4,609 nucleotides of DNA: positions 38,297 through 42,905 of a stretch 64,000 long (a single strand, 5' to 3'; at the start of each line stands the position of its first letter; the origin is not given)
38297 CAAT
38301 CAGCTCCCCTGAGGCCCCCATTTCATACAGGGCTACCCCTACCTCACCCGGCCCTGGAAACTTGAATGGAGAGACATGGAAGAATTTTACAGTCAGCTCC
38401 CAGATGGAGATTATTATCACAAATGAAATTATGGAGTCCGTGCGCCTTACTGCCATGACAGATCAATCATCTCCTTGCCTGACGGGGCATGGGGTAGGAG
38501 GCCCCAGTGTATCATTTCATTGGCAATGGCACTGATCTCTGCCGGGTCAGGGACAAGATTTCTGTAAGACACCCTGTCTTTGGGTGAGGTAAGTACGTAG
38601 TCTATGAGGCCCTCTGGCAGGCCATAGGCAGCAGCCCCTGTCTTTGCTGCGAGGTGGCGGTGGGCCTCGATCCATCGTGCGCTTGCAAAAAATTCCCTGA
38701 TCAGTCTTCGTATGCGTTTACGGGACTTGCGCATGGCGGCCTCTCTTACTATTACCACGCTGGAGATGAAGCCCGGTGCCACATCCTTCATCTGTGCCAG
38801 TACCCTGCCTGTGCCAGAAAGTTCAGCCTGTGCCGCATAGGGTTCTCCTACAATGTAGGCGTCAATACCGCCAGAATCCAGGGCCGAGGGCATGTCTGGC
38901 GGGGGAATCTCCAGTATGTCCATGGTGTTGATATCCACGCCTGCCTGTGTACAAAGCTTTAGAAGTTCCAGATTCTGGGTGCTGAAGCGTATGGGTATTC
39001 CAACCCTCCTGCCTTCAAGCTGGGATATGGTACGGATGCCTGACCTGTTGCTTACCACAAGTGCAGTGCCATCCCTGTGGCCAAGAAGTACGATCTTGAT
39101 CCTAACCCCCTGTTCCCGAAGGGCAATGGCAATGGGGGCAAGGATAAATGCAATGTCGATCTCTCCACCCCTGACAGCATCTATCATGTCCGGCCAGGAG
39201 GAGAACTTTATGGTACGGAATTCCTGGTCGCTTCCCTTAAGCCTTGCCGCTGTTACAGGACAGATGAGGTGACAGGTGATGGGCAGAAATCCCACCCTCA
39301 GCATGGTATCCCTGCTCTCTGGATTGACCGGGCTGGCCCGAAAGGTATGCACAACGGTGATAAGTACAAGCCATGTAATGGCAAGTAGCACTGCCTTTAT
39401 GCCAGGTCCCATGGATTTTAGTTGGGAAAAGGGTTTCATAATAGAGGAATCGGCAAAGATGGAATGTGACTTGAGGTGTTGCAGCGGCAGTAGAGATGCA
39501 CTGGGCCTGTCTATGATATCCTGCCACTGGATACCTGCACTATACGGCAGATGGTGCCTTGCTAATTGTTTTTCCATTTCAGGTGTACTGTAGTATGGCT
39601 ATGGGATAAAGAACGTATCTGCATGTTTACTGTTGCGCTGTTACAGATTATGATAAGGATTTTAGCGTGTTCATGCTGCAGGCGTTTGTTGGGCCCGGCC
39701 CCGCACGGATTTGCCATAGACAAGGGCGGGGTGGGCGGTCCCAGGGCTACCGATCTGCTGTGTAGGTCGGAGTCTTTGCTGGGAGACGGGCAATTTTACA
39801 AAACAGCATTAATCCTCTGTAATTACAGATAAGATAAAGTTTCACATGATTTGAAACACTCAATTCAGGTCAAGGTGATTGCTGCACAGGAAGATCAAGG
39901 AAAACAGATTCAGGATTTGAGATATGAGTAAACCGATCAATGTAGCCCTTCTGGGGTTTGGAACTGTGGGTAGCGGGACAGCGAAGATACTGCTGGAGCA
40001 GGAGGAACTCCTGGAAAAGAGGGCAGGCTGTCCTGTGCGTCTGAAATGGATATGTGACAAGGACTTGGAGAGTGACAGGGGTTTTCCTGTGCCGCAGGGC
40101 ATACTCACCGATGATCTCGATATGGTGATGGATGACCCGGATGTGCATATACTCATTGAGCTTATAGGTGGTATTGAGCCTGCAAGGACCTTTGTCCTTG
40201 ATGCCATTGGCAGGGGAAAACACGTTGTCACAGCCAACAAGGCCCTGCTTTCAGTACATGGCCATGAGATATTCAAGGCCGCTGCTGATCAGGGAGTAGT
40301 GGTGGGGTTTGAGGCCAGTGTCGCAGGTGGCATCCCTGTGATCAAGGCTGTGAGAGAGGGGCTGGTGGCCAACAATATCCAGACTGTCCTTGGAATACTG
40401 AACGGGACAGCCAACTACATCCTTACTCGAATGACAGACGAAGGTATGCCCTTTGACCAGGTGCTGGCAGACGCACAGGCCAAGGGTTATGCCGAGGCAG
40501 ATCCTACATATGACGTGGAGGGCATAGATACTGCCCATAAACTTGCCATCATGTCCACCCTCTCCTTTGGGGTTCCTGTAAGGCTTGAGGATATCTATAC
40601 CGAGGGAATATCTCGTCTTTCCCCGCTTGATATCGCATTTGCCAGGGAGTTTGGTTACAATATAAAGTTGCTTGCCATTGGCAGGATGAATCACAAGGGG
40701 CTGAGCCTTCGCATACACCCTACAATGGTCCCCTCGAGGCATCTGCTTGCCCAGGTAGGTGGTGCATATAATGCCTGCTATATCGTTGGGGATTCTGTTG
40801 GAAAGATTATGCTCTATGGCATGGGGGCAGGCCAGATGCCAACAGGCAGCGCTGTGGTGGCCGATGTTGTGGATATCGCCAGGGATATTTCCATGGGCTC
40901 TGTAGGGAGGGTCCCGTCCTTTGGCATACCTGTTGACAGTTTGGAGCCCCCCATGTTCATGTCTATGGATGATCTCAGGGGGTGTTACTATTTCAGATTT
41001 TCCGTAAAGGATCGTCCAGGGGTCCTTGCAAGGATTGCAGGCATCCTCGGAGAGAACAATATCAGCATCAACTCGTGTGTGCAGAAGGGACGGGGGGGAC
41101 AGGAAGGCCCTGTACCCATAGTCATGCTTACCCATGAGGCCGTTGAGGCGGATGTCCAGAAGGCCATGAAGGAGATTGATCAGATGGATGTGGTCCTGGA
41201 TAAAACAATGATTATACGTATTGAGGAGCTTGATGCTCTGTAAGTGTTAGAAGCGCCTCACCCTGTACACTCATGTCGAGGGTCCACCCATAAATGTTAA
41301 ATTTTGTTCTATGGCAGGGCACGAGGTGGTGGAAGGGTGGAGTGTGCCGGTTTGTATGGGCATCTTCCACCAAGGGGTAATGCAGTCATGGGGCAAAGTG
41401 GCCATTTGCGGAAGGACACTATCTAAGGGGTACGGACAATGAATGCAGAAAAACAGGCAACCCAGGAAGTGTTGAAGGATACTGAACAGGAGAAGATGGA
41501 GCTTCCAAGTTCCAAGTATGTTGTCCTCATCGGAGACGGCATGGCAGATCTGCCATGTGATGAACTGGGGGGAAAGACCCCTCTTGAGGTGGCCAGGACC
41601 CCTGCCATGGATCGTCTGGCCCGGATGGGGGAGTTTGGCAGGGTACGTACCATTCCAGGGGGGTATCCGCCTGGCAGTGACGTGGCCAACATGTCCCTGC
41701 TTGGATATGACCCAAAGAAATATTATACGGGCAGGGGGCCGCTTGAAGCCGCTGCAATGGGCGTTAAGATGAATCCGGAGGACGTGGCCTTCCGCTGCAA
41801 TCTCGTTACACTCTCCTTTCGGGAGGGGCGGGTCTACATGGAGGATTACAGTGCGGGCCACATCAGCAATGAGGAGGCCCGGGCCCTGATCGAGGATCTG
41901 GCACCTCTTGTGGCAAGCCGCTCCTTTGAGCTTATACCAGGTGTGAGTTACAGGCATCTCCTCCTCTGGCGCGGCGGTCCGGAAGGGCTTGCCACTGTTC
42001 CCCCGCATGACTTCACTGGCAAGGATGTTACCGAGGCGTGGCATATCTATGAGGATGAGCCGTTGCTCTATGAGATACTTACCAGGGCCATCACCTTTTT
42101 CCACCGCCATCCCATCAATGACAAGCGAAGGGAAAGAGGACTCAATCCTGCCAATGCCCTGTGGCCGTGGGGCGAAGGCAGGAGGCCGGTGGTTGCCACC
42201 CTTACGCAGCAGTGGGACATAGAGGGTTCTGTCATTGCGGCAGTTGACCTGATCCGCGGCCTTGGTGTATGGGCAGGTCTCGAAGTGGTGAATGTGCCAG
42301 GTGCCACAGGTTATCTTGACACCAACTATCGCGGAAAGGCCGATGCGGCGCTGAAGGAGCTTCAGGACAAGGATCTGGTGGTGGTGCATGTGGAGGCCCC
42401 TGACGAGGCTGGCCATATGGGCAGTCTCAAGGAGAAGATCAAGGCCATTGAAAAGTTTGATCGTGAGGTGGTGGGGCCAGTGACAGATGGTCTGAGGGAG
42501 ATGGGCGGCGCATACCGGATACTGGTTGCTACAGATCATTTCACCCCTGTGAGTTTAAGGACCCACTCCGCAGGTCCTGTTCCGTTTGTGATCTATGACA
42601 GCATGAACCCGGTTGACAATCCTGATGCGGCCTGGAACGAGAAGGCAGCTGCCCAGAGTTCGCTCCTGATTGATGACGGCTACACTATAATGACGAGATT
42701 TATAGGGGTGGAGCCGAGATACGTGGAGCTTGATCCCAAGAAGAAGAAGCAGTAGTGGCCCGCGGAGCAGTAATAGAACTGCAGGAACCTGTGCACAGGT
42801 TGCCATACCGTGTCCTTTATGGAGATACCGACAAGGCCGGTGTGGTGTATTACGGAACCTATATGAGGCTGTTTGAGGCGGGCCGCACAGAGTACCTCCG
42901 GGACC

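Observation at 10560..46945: Modular MITE-like repeat family: shared ends, two different interiors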

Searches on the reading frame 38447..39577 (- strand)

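Call 14: search_protein_families(library=ncbifam, proteins=[window:38447-39577:-])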
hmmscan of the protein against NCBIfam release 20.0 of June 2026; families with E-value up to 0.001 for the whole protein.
window:38447-39577:- (376 aa): 6 families
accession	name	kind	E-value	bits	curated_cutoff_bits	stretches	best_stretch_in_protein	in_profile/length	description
TIGR01728.1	SsuA_fam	subfamily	8.7e-35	120.3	163.5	1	122-374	34-287/290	aliphatic sulfonate ABC transporter substrate-binding protein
TIGR01729.1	taurine_ABC_bnd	equivalog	2.6e-17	63.2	304.25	1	122-269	31-177/300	taurine ABC transporter substrate-binding protein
NF008588.0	PRK11553.1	subfamily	2e-15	56.6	299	1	80-330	16-267/319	aliphatic sulfonate ABC transporter substrate-binding protein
NF040735.1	SBP_SaoX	equivalog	5.3e-14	52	300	1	130-322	41-237/330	ABC transporter substrate-binding subunit SaoX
NF008553.0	PRK11480.1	equivalog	1e-10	41.3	490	1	111-267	46-197/320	taurine ABC transporter substrate-binding protein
TIGR02122.1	TRAP_TAXI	subfamily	1.1e-07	31.1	84.35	1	158-254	110-209/320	TAXI family TRAP transporter solute-binding subunit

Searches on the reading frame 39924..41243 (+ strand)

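Call 14: search_protein_families(library=ncbifam, proteins=[window:39924-41243:+])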
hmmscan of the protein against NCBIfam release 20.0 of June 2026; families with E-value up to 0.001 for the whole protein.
window:39924-41243:+ (439 aa): 9 families
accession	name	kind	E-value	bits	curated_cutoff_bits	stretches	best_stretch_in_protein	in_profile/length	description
NF004976.0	PRK06349.1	subfamily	5.8e-165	549.6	205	1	2-435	2-428/430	homoserine dehydrogenase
NF004912.0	PRK06270.1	equivalog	4e-83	279.7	373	2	84-321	105-339/343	homoserine dehydrogenase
NF006235.0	PRK08374.1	equivalog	3.1e-50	171.1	451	2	74-319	92-329/336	homoserine dehydrogenase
NF005290.0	PRK06813.1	equivalog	6.7e-37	127.3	286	1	85-321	102-339/346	homoserine dehydrogenase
NF005002.0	PRK06392.1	equivalog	7.7e-28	97.4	296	1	90-316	104-322/329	homoserine dehydrogenase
NF006959.0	PRK09436.1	equivalog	2e-24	85.7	726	1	93-319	566-813/819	bifunctional aspartate kinase/homoserine dehydrogenase I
NF007003.0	PRK09466.1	subfamily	4.9e-15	55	582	1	92-227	559-696/810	bifunctional aspartate kinase/homoserine dehydrogenase II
NF006352.0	PRK08577.1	equivalog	5.4e-07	29.7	140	1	357-424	59-126/136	hypothetical protein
TIGR01327.1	PGDH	equivalog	2.3e-05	23.4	454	1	359-423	456-519/525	phosphoglycerate dehydrogenase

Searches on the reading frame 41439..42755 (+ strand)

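Call 57: search_protein_families(library=pfam, proteins=[window:41439-42755:+], max_evalue=0.00001)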
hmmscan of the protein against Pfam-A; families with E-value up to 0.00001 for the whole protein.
window:41439-42755:+ (438 aa): 2 families
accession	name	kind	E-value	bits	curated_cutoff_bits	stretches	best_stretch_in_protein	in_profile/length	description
PF10143.14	PhosphMutase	-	1.1e-54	185.2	21.5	1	61-227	1-170/170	2,3-bisphosphoglycerate-independent phosphoglycerate mutase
PF01676.23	Metalloenzyme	-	2.7e-39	135.6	24.3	1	26-400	2-228/252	Metalloenzyme superfamily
